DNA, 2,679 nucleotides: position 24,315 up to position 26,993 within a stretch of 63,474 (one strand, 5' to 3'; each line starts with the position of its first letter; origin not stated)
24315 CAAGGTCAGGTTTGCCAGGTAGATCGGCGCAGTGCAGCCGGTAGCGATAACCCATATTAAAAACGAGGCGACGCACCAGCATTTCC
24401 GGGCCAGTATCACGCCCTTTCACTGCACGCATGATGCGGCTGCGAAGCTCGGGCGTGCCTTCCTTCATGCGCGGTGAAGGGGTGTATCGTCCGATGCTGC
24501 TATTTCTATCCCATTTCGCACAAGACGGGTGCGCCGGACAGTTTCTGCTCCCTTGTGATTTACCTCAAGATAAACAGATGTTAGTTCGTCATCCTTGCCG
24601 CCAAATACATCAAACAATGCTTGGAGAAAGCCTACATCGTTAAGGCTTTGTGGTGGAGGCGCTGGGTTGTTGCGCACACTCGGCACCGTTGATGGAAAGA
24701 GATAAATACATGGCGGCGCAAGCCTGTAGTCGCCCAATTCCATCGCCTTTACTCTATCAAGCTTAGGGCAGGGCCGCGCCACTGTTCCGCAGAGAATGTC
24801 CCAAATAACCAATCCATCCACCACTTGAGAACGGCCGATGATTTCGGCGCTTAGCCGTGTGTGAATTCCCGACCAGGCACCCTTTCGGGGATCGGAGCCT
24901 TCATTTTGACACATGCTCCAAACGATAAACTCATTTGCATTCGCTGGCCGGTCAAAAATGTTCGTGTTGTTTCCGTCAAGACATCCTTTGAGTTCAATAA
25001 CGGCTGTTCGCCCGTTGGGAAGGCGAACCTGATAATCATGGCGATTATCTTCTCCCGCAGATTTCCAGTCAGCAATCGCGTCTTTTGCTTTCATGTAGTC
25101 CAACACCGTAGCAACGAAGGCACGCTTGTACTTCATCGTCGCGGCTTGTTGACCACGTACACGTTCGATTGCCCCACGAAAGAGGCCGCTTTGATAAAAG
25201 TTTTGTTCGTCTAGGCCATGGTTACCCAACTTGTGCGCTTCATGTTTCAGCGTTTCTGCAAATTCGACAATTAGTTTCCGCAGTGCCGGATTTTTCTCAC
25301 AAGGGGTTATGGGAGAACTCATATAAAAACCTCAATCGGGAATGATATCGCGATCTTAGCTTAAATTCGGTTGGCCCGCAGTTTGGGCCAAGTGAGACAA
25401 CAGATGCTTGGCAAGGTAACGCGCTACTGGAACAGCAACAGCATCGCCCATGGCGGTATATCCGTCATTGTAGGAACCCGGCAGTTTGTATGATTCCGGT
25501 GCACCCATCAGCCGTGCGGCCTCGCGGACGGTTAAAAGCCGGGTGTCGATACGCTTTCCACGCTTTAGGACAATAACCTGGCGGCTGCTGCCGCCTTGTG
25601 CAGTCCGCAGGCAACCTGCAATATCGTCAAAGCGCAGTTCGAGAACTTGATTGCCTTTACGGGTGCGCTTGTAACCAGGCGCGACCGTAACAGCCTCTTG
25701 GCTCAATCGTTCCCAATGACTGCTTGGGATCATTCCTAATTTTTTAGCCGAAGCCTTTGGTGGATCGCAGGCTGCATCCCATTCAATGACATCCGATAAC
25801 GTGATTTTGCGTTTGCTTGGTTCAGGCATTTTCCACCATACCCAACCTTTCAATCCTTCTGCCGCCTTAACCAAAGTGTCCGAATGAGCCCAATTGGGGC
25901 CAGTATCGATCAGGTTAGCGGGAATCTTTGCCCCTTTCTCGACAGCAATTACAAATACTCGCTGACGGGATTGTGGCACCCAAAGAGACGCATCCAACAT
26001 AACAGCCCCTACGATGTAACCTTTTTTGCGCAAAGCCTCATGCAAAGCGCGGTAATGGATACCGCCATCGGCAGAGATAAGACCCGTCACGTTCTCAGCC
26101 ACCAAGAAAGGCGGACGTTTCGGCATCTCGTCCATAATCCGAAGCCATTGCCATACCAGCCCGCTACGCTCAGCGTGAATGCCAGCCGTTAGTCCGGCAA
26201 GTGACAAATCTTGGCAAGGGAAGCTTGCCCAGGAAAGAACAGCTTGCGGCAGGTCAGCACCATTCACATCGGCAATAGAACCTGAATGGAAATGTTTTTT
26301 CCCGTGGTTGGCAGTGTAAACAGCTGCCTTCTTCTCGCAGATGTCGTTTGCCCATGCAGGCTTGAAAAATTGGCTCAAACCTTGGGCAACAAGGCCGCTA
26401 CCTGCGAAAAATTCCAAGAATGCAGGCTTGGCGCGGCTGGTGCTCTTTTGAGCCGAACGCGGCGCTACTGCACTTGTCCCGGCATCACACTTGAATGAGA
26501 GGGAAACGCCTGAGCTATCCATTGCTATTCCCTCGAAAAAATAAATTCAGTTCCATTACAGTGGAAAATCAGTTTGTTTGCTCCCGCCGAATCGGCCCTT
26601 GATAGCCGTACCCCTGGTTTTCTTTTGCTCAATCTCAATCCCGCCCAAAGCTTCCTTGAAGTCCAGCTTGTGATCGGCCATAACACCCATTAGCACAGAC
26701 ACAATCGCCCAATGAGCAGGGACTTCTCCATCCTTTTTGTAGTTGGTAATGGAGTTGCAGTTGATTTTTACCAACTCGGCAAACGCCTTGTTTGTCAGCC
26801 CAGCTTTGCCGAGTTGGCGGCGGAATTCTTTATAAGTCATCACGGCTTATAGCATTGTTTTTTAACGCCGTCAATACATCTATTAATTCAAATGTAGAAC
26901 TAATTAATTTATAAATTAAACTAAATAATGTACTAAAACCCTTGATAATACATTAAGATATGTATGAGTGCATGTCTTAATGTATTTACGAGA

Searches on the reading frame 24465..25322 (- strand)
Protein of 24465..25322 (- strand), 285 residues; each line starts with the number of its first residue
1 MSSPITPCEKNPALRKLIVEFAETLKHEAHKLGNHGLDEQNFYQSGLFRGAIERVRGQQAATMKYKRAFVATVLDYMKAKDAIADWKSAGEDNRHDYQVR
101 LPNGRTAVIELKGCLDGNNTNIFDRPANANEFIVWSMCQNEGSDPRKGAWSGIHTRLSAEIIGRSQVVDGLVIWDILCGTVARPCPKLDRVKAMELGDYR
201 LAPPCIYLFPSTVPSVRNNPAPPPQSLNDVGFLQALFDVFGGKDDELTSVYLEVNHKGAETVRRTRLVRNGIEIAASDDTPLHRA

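Call 28: search_protein_families(library=pfam, proteins=[window:24465-25322:-], max_evalue=0.001)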
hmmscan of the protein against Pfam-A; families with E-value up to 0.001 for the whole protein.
window:24465-25322:- (285 aa): 0 families

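Call 56: search_protein_families(library=phrogs, proteins=[window:24465-25322:-], max_evalue=0.01)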
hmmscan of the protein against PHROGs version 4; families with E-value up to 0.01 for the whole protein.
window:24465-25322:- (285 aa): 1 family
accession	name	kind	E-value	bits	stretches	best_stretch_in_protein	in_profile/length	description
phrog_31486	-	unknown function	2.1e-119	398.8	1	5-284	3-284/289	-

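Call 99: search_protein_families(library=padloc, proteins=[window:24465-25322:-], max_evalue=0.001)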
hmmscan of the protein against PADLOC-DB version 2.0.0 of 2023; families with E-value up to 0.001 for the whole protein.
window:24465-25322:- (285 aa): 1 family
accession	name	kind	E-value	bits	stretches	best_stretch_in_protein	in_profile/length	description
PDLC03501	REase_II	-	1.3e-115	383.5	1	5-284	3-284/285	Type II restriction enzyme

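Call 100: search_protein_families(library=ncbifam, proteins=[window:24465-25322:-], max_evalue=0.001)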
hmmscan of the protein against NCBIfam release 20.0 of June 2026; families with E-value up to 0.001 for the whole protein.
window:24465-25322:- (285 aa): 0 families

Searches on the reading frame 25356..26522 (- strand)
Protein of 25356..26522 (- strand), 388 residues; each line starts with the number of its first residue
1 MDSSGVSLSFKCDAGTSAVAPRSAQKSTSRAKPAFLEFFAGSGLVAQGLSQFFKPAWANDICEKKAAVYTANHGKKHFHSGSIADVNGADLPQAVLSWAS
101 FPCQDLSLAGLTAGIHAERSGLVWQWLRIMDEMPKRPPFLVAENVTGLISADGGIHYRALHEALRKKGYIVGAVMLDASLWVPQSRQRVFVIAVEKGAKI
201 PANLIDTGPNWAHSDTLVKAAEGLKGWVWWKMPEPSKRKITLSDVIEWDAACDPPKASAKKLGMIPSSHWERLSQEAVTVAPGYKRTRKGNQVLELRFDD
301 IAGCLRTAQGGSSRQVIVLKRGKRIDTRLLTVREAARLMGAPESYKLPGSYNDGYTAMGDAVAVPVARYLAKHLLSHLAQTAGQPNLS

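Call 99: search_protein_families(library=padloc, proteins=[window:25356-26522:-], max_evalue=0.001)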
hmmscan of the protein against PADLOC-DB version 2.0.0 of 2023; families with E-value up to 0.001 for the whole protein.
window:25356-26522:- (388 aa): 55 families (the best 25 are shown)
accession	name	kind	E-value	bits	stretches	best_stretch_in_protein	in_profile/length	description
PDLC00028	DruM2|DruM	-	3.9e-106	353.1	1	30-382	3-383/397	DNA cytosine methylase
PDLC03243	MTase_II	-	3.6e-84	280.9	1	32-376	8-361/377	Type II methyltransferase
PDLC03272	MTase_II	-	8.2e-49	164.8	1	22-383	64-395/407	Type II methyltransferase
PDLC03378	MTase_II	-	1.1e-46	157.8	1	33-381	3-333/344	Type II methyltransferase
PDLC03326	MTase_II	-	4.8e-33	112.9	1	31-385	3-383/412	Type II methyltransferase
PDLC00033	DruM2|DruM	-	3e-31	107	1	35-379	24-365/368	DNA cytosine methylase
PDLC02653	DrmMII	-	3.3e-31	106.4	2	35-197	7-176/333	DrmMII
PDLC03234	MTase_II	-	6.6e-31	105.9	2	33-204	5-184/375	Type II methyltransferase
PDLC00027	DruM2|DruM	-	2.8e-29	100.6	2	36-196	15-173/361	DNA cytosine methylase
PDLC00026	DruM2|DruM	-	3.1e-27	94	1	32-380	4-320/336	DNA cytosine methylase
PDLC03242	MTase_II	-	4e-26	89.9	2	27-194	95-260/409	Type II methyltransferase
PDLC00031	DruM2|DruM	-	5.3e-26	89.6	2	36-196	15-173/361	DNA cytosine methylase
PDLC03361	MTase_II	-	4.2e-25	86.5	2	32-196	86-284/455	Type II methyltransferase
PDLC03731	oMTase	-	1.7e-22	77.9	1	34-196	15-176/326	orphan methyltransferase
PDLC03237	MTase_II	-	9.6e-21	71.4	1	33-201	794-975/1036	Type II methyltransferase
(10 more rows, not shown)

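Call 100: search_protein_families(library=ncbifam, proteins=[window:25356-26522:-], max_evalue=0.001)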
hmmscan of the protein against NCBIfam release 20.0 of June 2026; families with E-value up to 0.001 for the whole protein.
window:25356-26522:- (388 aa): 2 families
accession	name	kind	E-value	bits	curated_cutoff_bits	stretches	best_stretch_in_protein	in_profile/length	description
TIGR00675.1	dcm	superfamily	9.9e-45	153.6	100.65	1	35-374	1-329/329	DNA (cytosine-5-)-methyltransferase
NF007772.0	PRK10458.1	subfamily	7.9e-12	44.5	710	1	90-200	166-292/472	DNA cytosine methylase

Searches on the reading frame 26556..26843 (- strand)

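Call 3: search_protein_families(library=pfam, proteins=[window:26556-26843:-], max_evalue=1)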
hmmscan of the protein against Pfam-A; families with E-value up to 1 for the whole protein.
window:26556-26843:- (95 aa): 2 families
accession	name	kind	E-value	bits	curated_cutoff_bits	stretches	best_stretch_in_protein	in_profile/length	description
PF12844.13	HTH_19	-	0.01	16.2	30.2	1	8-41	5-38/64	Helix-turn-helix domain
PF14747.11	DUF4473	-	0.046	14.7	25.9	1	2-36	2-36/78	Domain of unknown function (DUF4473)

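Call 4: search_protein_families(library=padloc, proteins=[window:26556-26843:-], max_evalue=1)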
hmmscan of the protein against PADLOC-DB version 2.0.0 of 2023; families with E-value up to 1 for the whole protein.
window:26556-26843:- (95 aa): 0 families

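Call 5: search_protein_families(library=ncbifam, proteins=[window:26556-26843:-], max_evalue=1)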
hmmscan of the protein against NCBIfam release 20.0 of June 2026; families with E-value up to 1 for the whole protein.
window:26556-26843:- (95 aa): 2 families
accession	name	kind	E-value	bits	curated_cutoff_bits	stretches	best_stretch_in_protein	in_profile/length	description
TIGR03830.1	CxxCG_CxxCG_HTH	subfamily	0.054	13.3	61.8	1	13-59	76-120/127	type II TA system antitoxin MqsA family protein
NF041486.1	rep_init_RepSA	equivalog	0.2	10.5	700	1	6-47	179-220/443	replication initiator protein RepSA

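Call 56: search_protein_families(library=phrogs, proteins=[window:26556-26843:-], max_evalue=0.01)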
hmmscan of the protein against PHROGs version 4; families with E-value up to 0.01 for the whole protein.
window:26556-26843:- (95 aa): 3 families
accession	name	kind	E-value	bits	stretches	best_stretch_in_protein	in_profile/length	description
phrog_8898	-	unknown function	6.4e-05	23.6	1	2-38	1-37/70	-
phrog_25249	-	unknown function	0.0023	18.4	1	2-43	1-43/265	-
phrog_5229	-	unknown function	0.0057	17.7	1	2-39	69-105/127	-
